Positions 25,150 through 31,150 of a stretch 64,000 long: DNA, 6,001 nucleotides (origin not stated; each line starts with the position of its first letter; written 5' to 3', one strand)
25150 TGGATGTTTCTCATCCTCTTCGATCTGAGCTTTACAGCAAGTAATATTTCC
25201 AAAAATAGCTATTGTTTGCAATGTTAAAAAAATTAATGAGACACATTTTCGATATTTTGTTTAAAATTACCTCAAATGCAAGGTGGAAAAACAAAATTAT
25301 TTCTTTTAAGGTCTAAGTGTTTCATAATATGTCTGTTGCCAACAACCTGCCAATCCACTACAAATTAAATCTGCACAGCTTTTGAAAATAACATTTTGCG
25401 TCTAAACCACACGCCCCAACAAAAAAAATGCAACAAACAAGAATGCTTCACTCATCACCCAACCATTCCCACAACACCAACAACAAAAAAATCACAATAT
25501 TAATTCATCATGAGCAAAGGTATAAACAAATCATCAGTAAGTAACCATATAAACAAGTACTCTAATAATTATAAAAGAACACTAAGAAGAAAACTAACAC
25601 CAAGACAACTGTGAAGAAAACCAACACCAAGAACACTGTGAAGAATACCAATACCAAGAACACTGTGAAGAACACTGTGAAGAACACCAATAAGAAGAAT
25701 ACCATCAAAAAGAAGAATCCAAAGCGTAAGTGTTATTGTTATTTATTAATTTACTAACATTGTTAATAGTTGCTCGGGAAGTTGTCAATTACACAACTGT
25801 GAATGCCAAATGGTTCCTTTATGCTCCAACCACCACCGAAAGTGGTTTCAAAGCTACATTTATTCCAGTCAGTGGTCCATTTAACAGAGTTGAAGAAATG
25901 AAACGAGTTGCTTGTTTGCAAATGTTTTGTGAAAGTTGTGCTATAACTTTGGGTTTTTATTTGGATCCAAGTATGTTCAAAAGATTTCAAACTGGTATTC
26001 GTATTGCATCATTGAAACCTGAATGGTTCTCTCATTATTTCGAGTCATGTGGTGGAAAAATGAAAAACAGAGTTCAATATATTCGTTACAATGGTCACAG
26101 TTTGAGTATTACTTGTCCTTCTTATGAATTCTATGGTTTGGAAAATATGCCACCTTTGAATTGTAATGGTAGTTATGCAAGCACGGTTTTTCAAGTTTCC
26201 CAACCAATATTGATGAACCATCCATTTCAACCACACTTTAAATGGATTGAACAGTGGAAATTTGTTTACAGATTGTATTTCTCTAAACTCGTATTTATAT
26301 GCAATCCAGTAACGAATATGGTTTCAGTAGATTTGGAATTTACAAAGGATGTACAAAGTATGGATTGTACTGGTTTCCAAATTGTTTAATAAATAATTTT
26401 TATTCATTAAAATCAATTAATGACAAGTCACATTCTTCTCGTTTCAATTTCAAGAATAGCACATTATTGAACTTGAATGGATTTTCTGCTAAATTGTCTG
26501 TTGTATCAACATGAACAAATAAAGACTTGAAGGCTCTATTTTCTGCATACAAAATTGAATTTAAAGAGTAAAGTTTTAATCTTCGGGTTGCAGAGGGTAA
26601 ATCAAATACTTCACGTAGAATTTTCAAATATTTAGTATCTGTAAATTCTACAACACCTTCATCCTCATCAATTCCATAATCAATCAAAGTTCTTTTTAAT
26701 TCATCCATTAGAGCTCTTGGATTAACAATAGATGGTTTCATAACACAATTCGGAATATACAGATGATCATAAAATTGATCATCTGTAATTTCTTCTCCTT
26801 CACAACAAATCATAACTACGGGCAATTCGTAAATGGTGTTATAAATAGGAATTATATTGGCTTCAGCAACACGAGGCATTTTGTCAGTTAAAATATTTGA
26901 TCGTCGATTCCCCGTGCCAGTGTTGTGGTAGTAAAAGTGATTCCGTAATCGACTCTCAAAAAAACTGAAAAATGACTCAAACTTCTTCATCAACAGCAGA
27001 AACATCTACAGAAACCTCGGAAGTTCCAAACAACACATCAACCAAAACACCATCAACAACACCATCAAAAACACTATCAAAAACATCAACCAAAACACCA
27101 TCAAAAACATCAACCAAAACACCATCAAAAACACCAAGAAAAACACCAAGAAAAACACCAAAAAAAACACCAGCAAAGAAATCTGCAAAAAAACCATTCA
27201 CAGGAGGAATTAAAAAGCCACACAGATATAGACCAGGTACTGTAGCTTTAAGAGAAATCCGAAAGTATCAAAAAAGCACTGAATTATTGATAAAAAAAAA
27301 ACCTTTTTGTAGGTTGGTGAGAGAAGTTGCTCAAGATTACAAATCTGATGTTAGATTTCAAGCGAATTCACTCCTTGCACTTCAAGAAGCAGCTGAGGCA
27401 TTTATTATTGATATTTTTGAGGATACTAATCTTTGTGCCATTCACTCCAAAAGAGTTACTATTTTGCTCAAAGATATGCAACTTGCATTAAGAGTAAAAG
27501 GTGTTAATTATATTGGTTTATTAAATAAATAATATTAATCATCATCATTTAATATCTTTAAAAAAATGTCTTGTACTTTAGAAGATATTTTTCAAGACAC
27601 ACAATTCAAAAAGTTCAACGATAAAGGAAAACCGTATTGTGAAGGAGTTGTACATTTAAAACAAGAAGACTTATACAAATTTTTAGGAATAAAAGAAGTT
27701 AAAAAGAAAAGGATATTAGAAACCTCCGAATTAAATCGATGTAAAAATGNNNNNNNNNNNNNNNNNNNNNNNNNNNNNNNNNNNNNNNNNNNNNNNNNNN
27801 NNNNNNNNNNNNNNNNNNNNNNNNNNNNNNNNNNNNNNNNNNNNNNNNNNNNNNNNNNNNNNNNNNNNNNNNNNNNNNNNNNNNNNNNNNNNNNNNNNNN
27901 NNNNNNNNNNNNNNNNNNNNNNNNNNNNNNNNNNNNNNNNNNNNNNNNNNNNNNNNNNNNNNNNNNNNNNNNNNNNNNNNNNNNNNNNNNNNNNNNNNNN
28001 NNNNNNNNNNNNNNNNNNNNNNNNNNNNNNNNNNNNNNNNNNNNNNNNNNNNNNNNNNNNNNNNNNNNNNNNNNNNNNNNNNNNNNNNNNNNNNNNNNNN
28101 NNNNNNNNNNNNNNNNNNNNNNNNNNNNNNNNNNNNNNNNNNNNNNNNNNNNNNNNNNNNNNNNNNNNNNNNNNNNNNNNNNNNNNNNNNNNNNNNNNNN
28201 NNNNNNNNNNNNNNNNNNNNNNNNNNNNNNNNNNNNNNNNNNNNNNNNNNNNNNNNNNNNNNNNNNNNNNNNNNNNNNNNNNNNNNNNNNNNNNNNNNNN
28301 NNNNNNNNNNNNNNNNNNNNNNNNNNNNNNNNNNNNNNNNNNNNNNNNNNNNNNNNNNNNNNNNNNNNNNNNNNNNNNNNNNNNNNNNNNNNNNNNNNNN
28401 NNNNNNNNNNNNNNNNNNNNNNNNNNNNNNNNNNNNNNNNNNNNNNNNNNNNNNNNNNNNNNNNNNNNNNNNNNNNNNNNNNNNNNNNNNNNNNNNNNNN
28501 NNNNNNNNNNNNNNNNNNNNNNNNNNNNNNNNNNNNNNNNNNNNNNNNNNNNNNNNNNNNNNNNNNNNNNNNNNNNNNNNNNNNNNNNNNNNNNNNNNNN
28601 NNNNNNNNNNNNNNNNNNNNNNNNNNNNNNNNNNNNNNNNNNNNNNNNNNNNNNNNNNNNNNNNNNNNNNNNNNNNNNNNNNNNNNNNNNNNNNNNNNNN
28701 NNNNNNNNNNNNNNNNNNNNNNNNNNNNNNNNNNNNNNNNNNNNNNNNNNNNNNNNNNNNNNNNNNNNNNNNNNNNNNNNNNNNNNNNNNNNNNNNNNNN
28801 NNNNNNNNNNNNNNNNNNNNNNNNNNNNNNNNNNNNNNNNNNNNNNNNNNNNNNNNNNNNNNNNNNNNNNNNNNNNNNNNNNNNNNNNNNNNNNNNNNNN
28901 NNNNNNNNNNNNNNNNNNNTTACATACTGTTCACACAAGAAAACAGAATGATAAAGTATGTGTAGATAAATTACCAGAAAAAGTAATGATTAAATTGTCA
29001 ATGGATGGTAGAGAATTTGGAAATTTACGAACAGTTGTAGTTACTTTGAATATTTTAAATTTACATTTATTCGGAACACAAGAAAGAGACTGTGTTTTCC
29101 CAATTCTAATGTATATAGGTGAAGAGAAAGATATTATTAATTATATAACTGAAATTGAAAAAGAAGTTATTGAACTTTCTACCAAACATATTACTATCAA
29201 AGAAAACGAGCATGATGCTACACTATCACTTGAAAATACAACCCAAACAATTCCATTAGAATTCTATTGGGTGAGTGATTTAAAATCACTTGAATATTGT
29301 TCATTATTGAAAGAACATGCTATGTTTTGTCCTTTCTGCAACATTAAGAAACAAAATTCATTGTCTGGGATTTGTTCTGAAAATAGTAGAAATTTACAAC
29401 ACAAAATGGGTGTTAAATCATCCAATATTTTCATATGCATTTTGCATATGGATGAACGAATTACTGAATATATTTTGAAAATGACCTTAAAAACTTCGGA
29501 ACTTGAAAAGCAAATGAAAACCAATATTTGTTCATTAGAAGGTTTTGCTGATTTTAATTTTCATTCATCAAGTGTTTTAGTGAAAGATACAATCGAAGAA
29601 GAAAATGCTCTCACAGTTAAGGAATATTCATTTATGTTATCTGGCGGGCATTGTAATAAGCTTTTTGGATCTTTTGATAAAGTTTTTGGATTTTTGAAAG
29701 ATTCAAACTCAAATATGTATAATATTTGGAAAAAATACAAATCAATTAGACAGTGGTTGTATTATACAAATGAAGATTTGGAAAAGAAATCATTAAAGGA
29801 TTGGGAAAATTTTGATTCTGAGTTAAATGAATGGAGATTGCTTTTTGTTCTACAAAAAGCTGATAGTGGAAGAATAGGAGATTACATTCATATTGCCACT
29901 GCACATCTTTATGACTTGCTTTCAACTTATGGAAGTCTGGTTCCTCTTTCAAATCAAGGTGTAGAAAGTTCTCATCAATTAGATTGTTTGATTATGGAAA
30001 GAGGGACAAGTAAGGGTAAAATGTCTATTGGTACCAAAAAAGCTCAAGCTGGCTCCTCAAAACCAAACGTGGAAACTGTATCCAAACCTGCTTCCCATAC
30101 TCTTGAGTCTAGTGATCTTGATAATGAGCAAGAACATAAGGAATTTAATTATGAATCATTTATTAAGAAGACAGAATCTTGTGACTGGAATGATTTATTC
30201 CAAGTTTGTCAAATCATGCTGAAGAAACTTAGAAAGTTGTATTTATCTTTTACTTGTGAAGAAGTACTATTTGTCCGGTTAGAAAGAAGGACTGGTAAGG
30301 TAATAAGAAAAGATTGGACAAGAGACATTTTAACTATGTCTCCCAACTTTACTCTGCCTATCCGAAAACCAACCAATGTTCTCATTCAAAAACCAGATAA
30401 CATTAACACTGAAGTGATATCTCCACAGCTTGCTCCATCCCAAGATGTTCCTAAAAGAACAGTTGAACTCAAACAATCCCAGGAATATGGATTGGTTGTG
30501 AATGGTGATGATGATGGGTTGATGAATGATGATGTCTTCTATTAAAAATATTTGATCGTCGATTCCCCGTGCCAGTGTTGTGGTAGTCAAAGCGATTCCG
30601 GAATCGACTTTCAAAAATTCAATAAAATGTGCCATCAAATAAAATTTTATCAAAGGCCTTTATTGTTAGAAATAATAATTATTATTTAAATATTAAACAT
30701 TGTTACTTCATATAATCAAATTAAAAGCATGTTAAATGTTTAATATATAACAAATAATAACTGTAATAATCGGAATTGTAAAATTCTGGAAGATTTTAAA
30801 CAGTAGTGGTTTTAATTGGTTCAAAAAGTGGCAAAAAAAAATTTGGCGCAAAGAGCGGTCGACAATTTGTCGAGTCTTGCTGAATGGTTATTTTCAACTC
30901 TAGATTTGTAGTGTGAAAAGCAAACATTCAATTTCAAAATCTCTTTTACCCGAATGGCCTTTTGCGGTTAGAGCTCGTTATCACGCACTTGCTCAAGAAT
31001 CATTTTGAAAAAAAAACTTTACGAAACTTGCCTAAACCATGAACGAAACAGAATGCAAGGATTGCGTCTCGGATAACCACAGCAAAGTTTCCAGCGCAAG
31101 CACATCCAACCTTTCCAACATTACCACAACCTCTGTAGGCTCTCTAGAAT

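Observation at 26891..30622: ~78-bp direct repeats bracketing a histone-H3-variant gene, a SAM-domain ORF, an assembly gap and a large uncharacterised ORF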

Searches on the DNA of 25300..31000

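Call 89: search_rna_families(source=window, start=25300, end=31000, threshold=evalue, max_evalue=1)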
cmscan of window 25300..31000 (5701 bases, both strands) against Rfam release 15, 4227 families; matches with E-value up to 1: 0.
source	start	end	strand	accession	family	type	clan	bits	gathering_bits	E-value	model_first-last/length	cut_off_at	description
